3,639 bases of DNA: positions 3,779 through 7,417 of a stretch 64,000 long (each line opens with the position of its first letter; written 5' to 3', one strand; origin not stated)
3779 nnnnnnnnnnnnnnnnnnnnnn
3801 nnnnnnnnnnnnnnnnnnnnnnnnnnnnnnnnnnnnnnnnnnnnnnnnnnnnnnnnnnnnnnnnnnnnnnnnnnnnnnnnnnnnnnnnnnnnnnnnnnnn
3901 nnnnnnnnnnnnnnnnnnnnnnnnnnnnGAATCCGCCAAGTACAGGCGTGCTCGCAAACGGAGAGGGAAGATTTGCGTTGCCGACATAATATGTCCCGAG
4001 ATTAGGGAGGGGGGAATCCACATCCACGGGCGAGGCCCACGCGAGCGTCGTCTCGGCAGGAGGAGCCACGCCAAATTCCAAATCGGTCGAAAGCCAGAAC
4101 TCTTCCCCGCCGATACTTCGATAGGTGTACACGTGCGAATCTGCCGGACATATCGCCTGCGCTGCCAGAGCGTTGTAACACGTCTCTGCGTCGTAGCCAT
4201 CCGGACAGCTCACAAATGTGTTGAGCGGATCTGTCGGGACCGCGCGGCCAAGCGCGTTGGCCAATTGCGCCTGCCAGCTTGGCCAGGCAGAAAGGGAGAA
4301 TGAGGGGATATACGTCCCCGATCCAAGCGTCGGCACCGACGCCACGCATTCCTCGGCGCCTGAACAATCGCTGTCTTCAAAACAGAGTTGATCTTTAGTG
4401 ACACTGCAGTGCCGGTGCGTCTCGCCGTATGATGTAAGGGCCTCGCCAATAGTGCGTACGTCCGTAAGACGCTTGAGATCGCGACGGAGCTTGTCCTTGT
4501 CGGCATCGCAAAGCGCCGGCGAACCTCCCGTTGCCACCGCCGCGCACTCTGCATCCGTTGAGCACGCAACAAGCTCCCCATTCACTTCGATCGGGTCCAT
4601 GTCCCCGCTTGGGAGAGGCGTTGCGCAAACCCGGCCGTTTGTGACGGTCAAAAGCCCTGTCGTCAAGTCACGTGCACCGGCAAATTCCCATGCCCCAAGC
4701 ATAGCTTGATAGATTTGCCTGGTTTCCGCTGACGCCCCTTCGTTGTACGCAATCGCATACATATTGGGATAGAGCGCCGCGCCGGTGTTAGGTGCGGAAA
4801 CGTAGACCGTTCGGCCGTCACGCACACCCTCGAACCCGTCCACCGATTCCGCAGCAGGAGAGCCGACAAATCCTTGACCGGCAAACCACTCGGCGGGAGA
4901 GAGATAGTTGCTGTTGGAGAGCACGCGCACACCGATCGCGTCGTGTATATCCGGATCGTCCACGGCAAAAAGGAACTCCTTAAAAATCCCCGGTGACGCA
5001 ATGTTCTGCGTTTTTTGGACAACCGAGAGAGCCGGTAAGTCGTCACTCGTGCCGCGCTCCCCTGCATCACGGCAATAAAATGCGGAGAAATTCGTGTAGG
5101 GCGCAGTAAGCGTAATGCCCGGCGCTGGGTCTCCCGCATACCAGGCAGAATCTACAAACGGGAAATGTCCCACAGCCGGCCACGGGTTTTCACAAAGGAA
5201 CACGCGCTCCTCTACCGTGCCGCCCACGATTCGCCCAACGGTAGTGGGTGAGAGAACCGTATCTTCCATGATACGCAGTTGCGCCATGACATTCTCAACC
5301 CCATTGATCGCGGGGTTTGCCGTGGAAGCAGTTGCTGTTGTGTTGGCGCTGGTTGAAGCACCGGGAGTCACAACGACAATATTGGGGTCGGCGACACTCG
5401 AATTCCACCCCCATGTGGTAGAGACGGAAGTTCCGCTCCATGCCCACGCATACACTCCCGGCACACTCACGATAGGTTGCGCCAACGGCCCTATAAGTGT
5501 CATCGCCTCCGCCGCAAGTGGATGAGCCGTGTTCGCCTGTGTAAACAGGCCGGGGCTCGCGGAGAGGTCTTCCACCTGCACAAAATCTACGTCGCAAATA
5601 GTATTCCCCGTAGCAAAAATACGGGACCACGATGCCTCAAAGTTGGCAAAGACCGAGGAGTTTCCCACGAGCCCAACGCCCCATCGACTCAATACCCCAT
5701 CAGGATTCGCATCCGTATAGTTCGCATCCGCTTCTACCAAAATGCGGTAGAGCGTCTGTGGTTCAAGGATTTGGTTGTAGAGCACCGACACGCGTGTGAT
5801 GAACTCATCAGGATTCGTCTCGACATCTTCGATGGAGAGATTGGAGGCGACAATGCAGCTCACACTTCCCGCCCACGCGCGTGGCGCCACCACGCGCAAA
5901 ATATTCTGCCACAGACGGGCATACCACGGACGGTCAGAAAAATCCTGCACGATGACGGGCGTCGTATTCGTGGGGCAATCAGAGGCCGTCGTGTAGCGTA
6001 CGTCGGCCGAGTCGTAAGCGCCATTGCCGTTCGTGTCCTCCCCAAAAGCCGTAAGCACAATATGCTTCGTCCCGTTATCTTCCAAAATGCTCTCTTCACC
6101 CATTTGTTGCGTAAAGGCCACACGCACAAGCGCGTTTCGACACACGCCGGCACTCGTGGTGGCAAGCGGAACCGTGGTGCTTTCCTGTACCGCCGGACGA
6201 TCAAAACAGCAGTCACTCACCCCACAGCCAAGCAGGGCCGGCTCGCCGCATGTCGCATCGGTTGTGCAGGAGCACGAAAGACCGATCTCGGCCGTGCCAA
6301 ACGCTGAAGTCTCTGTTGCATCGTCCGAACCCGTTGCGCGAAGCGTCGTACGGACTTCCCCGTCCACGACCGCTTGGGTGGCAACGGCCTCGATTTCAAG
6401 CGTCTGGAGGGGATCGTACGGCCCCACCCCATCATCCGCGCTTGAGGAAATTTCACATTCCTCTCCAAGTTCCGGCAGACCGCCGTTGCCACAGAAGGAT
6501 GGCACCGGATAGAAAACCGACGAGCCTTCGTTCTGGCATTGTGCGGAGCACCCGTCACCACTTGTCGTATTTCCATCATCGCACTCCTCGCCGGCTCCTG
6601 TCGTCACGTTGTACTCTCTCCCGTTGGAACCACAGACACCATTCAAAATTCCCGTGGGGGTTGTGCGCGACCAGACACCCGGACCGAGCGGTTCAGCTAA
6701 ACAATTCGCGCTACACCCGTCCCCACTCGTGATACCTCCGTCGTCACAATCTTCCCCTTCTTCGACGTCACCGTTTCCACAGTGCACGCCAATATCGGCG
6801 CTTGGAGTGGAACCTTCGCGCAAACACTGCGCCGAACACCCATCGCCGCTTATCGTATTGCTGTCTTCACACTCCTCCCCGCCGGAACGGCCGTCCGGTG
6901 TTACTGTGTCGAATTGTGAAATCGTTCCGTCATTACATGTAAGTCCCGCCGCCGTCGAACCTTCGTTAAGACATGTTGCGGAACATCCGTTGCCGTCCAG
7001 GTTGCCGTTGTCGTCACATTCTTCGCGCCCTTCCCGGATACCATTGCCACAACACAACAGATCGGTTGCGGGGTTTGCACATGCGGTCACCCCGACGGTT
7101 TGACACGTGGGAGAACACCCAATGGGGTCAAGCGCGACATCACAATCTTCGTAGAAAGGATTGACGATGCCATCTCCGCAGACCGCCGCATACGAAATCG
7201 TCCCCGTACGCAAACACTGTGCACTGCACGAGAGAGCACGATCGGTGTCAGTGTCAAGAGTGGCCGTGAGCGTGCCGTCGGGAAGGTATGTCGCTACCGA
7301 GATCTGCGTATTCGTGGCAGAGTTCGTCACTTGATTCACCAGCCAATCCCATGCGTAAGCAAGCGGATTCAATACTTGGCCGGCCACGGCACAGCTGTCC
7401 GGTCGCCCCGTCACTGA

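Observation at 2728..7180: Two tandem arrays of Cys-rich CGDG/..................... repeats in the giant protein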

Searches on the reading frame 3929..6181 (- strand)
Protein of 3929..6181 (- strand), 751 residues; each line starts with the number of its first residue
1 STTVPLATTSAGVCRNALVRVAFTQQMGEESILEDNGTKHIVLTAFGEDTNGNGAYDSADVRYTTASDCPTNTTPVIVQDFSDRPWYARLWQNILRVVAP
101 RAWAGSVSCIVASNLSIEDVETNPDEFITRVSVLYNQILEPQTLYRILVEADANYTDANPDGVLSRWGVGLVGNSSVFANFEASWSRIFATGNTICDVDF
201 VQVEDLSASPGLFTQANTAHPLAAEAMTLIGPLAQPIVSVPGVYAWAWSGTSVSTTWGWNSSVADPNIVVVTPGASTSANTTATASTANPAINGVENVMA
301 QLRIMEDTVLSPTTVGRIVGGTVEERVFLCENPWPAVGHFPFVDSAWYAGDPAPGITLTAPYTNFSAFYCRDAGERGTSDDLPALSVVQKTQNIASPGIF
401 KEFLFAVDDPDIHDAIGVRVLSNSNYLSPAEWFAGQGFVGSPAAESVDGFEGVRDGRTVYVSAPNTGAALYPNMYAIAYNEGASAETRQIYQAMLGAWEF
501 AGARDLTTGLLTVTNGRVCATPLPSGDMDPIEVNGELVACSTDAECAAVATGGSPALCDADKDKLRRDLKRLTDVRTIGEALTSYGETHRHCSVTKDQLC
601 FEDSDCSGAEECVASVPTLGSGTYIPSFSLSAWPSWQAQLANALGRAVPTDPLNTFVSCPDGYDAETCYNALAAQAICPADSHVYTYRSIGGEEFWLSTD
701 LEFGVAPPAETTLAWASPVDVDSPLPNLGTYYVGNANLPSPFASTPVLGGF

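Call 15: find_homologous_proteins(query=window:3929-6181:-, max_evalue=0.00001)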
Query window:3929-6181:- (751 aa): 9 proteins with E <= 0.00001 among 8000 candidates.
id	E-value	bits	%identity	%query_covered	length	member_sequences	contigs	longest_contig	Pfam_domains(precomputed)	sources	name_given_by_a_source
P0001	4.5e-95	338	33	99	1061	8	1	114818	-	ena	-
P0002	5.8e-80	288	38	71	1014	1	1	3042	-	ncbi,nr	ncbi:MAG: hypothetical protein NUV56_00220, partial [Candidatus Uhrbacteria bacterium]|nr:hypothetic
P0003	5.1e-41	159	30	60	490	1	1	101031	-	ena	-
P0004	4.6e-28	116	29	38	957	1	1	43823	PF09603.16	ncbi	-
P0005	1.9e-27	114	26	44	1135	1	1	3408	PF13385.14,PF18998.7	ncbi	ncbi:MAG: LamG-like jellyroll fold domain-containing protein, partial [Patescibacteria group bacteri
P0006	8.6e-25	105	32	26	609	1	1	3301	PF13385.14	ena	-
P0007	2.4e-24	104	29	44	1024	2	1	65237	-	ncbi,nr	ncbi:DUF5057 domain-containing protein [Patescibacteria group bacterium]|nr:DUF5057 domain-containin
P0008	7.0e-14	69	29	50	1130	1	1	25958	PF13205.13,PF00041.28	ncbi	-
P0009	2.5e-7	48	30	34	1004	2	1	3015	-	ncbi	ncbi:MAG: fibronectin type III domain-containing protein, partial [Candidatus Nanoarchaeia archaeon]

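Call 17: find_encoding_contigs(protein=P0001, flank=10000, max_places=4)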
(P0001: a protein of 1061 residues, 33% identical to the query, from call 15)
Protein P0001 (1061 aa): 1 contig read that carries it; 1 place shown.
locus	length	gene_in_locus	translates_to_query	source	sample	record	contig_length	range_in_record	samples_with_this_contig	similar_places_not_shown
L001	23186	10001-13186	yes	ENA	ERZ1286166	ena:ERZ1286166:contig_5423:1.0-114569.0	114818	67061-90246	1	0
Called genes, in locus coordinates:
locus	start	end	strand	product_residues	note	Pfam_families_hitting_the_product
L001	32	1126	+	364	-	PF13393:tRNA-synt_His, PF00587:tRNA-synt_2b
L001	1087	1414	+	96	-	PF03129:HGTP_anticodon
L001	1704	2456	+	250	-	PF09424:YqeY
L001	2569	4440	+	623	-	PF18895:T4SS_pilin, PF13205:Big_5 (weak)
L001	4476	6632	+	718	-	PF18895:T4SS_pilin, PF13205:Big_5 (weak), PF01833:TIG (weak)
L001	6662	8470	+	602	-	-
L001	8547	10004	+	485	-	PF13948:DUF4215 (faint)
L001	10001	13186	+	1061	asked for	-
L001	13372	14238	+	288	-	PF13948:DUF4215 (faint)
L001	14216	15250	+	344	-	PF00092:VWA, PF13519:VWA_2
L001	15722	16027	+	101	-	PF18884:TSP3_bac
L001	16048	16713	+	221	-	PF18884:TSP3_bac (faint)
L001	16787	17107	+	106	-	-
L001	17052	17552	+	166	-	PF18884:TSP3_bac (faint)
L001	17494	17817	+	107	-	-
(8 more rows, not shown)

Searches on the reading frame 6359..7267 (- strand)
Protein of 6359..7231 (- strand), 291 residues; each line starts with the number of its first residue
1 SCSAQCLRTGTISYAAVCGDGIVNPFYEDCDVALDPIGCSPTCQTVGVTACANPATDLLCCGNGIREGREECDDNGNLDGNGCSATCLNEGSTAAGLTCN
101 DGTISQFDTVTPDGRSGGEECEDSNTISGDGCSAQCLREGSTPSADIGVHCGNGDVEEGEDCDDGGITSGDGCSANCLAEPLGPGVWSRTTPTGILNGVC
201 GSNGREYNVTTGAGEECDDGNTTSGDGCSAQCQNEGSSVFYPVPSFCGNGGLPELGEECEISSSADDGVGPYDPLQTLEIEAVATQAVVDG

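Call 8: search_protein_families(library=ncbifam, proteins=[window:6359-7231:-], max_evalue=1)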
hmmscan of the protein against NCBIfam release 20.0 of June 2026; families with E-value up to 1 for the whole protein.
window:6359-7231:- (291 aa): 1 family
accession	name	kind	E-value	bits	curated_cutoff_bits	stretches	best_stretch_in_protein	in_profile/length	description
TIGR02232.1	myxo_disulf_rpt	repeat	5.4e-32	109.3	20.8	5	150-180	3-33/38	cysteine-rich acidic repeat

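Call 9: search_protein_families(library=pfam, proteins=[window:6359-7231:-], max_evalue=1)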
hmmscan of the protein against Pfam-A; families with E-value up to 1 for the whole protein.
window:6359-7231:- (291 aa): 1 family
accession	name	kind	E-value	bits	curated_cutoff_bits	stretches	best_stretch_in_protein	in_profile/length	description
PF13948.11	DUF4215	-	2e-13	50.8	27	4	213-233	28-47/47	Domain of unknown function (DUF4215)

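Call 32: search_solved_structures(query=window:6359-7231:-, max_evalue=1, show_alignments=2)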
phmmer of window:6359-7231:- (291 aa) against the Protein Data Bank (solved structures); distinct sequences matched with E-value up to 1: 0.

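Call 38: search_solved_structures(query=A2, max_evalue=1, show_alignments=2)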
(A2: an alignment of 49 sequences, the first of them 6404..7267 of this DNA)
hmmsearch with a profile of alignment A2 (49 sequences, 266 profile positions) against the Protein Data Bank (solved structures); distinct sequences matched with E-value up to 1: 1.
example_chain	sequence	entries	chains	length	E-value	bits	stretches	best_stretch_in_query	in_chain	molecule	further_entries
2i47_A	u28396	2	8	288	0.0089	18.5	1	32-89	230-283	ADAM 17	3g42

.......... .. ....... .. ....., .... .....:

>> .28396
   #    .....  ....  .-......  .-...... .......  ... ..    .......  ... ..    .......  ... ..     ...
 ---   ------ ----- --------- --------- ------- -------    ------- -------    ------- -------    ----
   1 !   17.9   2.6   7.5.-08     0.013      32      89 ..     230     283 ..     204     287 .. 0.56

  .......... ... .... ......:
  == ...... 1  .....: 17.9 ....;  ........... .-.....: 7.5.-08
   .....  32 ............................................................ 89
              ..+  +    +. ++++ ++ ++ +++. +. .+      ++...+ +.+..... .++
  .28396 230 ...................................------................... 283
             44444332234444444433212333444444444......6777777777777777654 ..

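Call 39: find_homologous_proteins(query=window:6404-7267:-, max_evalue=1e-10)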
Query window:6404-7267:- (288 aa): 576 proteins with E <= 1e-10 among 6533 candidates; the best 120 are listed.
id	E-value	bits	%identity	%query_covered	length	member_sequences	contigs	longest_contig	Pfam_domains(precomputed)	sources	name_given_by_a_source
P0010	4.4e-38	150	40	61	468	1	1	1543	PF13948.12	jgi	-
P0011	9.4e-30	122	37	87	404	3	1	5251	PF13948.12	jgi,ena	-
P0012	4.6e-28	117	37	69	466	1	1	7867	PF13948.12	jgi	jgi:cysteine-rich repeat protein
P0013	5.4e-28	117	36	85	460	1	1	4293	PF13948.12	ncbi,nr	ncbi:MAG: DUF4215 domain-containing protein, partial [Dehalococcoidia bacterium]|nr:DUF4215 domain-c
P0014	7.7e-28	116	35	69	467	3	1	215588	PF13948.12,PF15527.12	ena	-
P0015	1.8e-27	115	38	82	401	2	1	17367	PF13948.12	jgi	jgi:cysteine-rich repeat protein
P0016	1.8e-27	115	43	73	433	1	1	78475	PF13948.12,PF24517.3,PF06848.18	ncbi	ncbi:MAG: DNRLRE domain-containing protein [bacterium]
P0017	1.9e-27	115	41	70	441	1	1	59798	PF13948.12,PF26696.1,PF13098.14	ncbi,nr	ncbi:MAG TPA: DUF4215 domain-containing protein [Saprospiraceae bacterium]|nr:DUF4215 domain-contain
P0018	2.7e-27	114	37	88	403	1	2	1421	PF13948.12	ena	-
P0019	8.1e-27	113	42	67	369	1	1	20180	PF13948.12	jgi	jgi:cysteine-rich repeat protein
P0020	1.6e-26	112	39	88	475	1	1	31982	PF13948.12,PF26696.1,PF13098.14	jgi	jgi:cysteine-rich repeat protein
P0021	1.7e-26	112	33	90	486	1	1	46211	PF13948.12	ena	-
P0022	5.0e-26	110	40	66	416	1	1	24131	PF13948.12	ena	-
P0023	5.7e-26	110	38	86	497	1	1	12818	PF13948.12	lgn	-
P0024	6.2e-26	110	37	70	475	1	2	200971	PF13948.12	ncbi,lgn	ncbi:MAG: DUF4215 domain-containing protein [Candidatus Altimarinota bacterium]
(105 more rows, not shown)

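Call 51: predict_structure(alignment_id=A3)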
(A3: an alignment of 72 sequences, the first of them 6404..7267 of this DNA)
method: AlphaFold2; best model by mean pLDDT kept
length: 288 residues; sequences in the alignment: 72
mean_pLDDT: 69.0   pTM: 0.28
mean pLDDT of the five models: 69.0, 68.4, 68.3, 67.7, 66.2
residues with pLDDT >= 90: 34; 70-90: 114; 50-70: 71; < 50: 69
segments of 3 or more residues with pLDDT < 50: 1-21, 59-61, 105-107, 155-159, 196-208, 216-220, 251-254, 278-283
pLDDT, mean of each block of 10 residues (from residue 1): 43 46 67 86 68 73 56 86 86 86 62 76 58 85 87 57 89 92 91 61 42 54 73 84 80 49 62 51 46
secondary structure, 60 per line:
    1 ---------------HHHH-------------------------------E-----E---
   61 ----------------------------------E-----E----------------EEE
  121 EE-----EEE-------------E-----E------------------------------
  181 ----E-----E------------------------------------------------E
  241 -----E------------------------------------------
elements in order: H16-19 E118-122 E128-130

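Call 55: fold_search(model_id=the predicted structure, library=pdb)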
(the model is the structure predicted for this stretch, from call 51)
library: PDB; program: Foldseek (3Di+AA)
matches with E <= 10: 24; with E <= 0.001: 0
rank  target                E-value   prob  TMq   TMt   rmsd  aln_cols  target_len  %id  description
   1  8sl1_A                1.4e-01  0.96  0.11  0.04   1.5        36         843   53  Cryo-EM structure of PAPP-A2 (released 2023-11-08)
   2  5y2z_G                5.6e-01  0.28  0.10  0.07   5.0        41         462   34  Crystal structure of human LGI1 EPTP-ADAM22 complex (released 2018-05-02)
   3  7ufg_A                6.1e-01  0.60  0.11  0.03   2.1        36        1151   42  Cryo-EM structure of PAPP-A in complex with IGFBP5 (released 2022-09-28)
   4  8hgg_C                6.1e-01  0.09  0.11  0.03   7.5        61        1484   36  Structure of 2:2 PAPP-A.ProMBP complex (released 2023-01-11)
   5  8snm_B                6.6e-01  0.23  0.11  0.07   5.6        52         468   31  Structure of mature human ADAM17/iRhom2 sheddase complex in complex with ADAM17 prodomain (released 2024-05-29)
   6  9o58_A                8.3e-01  0.16  0.11  0.05   5.4        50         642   30  Zymogen ADAM17-iRhom2 complex bound by the MEDI3622 Fab (released 2025-06-25)
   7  8a7d_C                9.0e-01  0.60  0.11  0.04   1.9        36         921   42  Partial dimer complex of PAPP-A and its inhibitor STC2 (released 2022-11-02)
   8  7y5n_C                9.0e-01  0.35  0.11  0.03   2.3        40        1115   42  Structure of 1:1 PAPP-A.ProMBP complex(half map) (released 2023-01-11)
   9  5y2z_A                9.7e-01  0.20  0.10  0.06   4.9        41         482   34  Crystal structure of human LGI1 EPTP-ADAM22 complex (released 2018-05-02)
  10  5y2z_E                1.6e+00  0.16  0.10  0.06   4.7        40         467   35  Crystal structure of human LGI1 EPTP-ADAM22 complex (released 2018-05-02)
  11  7ufg_B                1.7e+00  0.38  0.11  0.03   2.0        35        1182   43  Cryo-EM structure of PAPP-A in complex with IGFBP5 (released 2022-09-28)
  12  8d8o_B                1.8e+00  0.33  0.11  0.03   2.0        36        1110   42  Cryo-EM structure of substrate unbound PAPP-A (released 2022-09-28)
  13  5y2z_C                1.8e+00  0.14  0.10  0.06   5.0        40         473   35  Crystal structure of human LGI1 EPTP-ADAM22 complex (released 2018-05-02)
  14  8a7e_C                2.0e+00  0.38  0.11  0.02   2.0        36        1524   42  PAPP-A dimer in complex with its inhibitor STC2 (released 2022-11-02)
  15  5y2z_I                2.0e+00  0.13  0.10  0.06   5.0        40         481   35  Crystal structure of human LGI1 EPTP-ADAM22 complex (released 2018-05-02)
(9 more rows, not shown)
